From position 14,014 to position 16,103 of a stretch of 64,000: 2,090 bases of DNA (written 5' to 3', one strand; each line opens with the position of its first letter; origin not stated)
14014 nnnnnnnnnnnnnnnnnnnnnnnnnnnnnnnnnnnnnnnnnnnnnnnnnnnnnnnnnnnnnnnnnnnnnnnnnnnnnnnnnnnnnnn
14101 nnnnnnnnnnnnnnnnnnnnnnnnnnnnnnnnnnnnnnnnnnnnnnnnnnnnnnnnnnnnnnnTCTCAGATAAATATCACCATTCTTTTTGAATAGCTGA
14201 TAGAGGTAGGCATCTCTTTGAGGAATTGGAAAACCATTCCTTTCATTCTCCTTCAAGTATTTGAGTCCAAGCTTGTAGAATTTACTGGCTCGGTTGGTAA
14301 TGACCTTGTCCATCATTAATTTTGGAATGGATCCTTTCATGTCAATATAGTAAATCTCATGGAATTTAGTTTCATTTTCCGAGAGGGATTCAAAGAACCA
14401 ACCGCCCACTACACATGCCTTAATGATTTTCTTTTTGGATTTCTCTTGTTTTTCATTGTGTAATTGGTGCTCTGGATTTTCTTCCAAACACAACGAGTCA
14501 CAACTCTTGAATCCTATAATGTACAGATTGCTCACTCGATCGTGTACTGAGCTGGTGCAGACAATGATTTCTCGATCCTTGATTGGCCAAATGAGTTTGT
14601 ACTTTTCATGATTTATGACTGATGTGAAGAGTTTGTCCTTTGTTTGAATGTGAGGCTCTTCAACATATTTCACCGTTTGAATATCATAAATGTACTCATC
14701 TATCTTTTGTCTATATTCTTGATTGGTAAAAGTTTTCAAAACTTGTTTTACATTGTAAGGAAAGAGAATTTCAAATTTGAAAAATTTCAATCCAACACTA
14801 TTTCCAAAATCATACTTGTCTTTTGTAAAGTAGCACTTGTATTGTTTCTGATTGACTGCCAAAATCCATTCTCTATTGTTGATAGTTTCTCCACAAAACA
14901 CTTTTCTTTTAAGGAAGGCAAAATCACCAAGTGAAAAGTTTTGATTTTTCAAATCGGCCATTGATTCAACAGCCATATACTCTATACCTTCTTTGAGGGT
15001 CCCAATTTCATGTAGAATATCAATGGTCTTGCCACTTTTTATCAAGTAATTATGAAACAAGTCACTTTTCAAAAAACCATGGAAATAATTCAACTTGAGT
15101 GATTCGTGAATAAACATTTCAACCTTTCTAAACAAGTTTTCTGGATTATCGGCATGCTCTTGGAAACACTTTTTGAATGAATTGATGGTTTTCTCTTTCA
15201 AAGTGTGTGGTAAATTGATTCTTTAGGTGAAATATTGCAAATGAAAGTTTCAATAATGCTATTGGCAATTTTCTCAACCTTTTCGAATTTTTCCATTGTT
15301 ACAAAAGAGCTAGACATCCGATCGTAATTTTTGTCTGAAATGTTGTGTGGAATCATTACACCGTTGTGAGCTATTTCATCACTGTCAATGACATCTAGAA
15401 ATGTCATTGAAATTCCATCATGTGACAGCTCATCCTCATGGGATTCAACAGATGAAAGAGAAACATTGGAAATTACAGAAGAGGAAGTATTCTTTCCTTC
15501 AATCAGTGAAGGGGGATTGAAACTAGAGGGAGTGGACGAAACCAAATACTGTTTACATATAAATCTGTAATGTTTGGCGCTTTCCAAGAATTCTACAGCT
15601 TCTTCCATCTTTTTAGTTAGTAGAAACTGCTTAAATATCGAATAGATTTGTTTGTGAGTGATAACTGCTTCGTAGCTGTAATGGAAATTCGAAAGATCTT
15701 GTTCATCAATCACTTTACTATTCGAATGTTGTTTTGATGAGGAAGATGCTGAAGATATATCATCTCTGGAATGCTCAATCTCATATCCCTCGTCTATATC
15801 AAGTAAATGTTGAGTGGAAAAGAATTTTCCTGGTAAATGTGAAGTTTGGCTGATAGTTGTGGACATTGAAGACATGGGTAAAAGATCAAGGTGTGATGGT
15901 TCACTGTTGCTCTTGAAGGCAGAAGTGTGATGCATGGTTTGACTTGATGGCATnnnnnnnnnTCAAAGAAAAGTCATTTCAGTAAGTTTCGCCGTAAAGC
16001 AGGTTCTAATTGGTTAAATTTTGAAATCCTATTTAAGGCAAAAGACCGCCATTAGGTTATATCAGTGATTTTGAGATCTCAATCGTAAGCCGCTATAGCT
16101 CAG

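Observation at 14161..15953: RGS + START two-domain gene with a frame break inside the RGS domain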

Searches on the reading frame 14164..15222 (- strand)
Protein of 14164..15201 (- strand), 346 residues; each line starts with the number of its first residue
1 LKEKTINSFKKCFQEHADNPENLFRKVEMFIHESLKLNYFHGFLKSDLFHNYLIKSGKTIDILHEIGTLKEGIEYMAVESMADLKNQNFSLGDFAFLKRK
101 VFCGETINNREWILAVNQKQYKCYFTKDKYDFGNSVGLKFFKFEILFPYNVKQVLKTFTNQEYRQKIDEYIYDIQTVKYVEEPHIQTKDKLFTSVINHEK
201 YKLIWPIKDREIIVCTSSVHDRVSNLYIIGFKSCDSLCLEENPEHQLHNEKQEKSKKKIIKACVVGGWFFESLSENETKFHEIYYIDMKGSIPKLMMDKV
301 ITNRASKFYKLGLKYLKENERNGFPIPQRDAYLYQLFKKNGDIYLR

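Call 4: search_protein_families(library=pfam, proteins=[window:14164-15201:-], max_evalue=1)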
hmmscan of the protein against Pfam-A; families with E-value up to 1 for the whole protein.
window:14164-15201:- (346 aa): 3 families
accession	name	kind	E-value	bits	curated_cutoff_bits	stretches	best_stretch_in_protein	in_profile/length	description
PF01852.25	START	-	2.7e-05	24.1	22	1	110-320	19-205/207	START domain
PF00615.24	RGS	-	0.0051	17.6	23.9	1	2-52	69-117/117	Regulator of G protein signaling domain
PF11274.14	DUF3074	-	0.094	13.1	27.5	1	156-221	21-86/185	Protein of unknown function (DUF3074)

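Call 55: predict_structure(alignment_id=A4)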
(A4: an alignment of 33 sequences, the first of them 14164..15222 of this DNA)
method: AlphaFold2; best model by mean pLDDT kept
length: 353 residues; sequences in the alignment: 33
mean_pLDDT: 84.7   pTM: 0.78
mean pLDDT of the five models: 84.7, 84.6, 83.4, 82.9, 82.6
residues with pLDDT >= 90: 181; 70-90: 104; 50-70: 61; < 50: 7
segments of 3 or more residues with pLDDT < 50: none
pLDDT, mean of each block of 10 residues (from residue 1): 64 76 71 70 72 84 80 58 64 90 88 64 96 86 89 98 98 95 95 88 95 90 97 96 65 57 78 97 98 90 88 96 98 96 97 84
secondary structure, 60 per line:
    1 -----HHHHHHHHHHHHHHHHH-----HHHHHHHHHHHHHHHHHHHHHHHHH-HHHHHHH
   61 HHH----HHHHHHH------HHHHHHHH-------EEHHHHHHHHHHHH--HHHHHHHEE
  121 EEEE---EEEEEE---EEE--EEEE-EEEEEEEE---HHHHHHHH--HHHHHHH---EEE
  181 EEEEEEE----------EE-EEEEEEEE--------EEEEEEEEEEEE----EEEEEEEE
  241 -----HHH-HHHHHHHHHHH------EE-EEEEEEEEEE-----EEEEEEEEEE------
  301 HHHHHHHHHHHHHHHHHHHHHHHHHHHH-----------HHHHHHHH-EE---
elements in order: H6-22 H28-52 H54-63 H68-74 H81-88 H98-109 H112-118 E119-124 E128-133 E137-139 E142-145 E147-154 H158-165 H168-174 E178-187 E201-208 E217-228 E233-240 H250-260 E270-279 E285-294 H301-328 H340-347

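Call 57: fold_search(model_id=the predicted structure, library=pdb)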
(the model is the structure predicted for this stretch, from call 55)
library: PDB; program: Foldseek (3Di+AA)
matches with E <= 10: 1213; with E <= 0.001: 181
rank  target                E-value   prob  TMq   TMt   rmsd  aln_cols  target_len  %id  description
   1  6ser                  6.7e-13  1.00  0.46  0.65   5.5       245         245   16  Crystal structure of human STARD10 (released 2020-08-26)
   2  3h3q_B                1.9e-12  1.00  0.44  0.64   5.6       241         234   16  Crystal structure of the CERT START domain in complex with HPA-13 (released 2010-03-02)
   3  2r55_A                5.3e-12  1.00  0.46  0.76   4.3       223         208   13  Human StAR-related lipid transfer protein 5 (released 2007-09-18)
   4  2z9z                  6.3e-12  1.00  0.43  0.63   6.3       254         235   16  Crystal structure of CERT START domain(N504A mutant), in complex with C10-diacylglycerol (released 2008-02-12)
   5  6iez                  8.9e-12  1.00  0.44  0.65   5.1       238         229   17  Crystal structure of CERT START domain in complex with compound B16 (released 2019-02-27)
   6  1jss_A                1.5e-11  1.00  0.45  0.76   4.3       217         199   14  Crystal structure of the Mus musculus cholesterol-regulated START protein 4 (StarD4). (released 2002-04-10)
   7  5zyh                  1.7e-11  1.00  0.45  0.67   5.0       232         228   16  Crystal structure of CERT START domain in complex with compound E5 (released 2019-02-27)
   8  2e3o                  1.7e-11  1.00  0.43  0.64   5.3       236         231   16  Crystal structure of CERT START domain in complex with C16-ceramide (P212121) (released 2007-12-18)
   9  2z9y                  2.2e-11  1.00  0.43  0.64   5.7       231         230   16  Crystal structure of CERT START domain in complex with C10-diacylglycerol (released 2008-02-12)
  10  5zyg                  2.3e-11  1.00  0.44  0.64   6.2       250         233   16  Crystal structure of CERT START domain in complex with compound B5 (released 2019-02-27)
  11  6j81                  2.6e-11  1.00  0.46  0.68   4.8       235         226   16  Crystal structure of CERT START domain in complex with compound E14 (released 2019-02-27)
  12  2e3r_B                2.8e-11  1.00  0.43  0.64   6.0       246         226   17  Crystal structure of CERT START domain in complex with C18-ceramide (P1) (released 2007-12-18)
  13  2e3n                  3.1e-11  1.00  0.43  0.63   5.6       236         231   16  Crystal structure of CERT START domain in complex with C6-ceramide (P212121) (released 2007-12-18)
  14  5zyk                  3.7e-11  1.00  0.44  0.64   5.3       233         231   16  Crystal structure of CERT START domain in complex with compound E25 (released 2019-02-27)
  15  5zyj                  4.9e-11  1.00  0.44  0.65   5.3       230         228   16  Crystal structure of CERT START domain in complex with compound E16A (released 2019-02-27)
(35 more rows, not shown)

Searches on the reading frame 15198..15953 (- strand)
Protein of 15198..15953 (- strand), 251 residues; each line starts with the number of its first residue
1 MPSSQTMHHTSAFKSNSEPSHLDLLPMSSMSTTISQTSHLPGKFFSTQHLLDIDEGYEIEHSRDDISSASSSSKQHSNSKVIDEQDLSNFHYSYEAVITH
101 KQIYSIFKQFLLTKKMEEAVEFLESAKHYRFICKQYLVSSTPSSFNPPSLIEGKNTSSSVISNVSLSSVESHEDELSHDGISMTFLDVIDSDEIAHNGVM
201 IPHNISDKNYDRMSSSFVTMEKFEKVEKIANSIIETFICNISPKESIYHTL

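Call 4: search_protein_families(library=pfam, proteins=[window:15201-15953:-], max_evalue=1)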
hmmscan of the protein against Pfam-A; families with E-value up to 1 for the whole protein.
window:15201-15953:- (251 aa): 1 family
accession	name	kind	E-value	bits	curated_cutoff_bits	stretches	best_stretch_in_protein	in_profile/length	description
PF00615.24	RGS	-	0.00044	21.1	23.9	1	93-132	1-40/117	Regulator of G protein signaling domain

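Call 29: find_encoding_contigs(protein=window:15198-15953:-, flank=3000, max_places=4)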
Protein window:15198-15953:- (251 aa): no gene with exactly this product is on record in the collection.
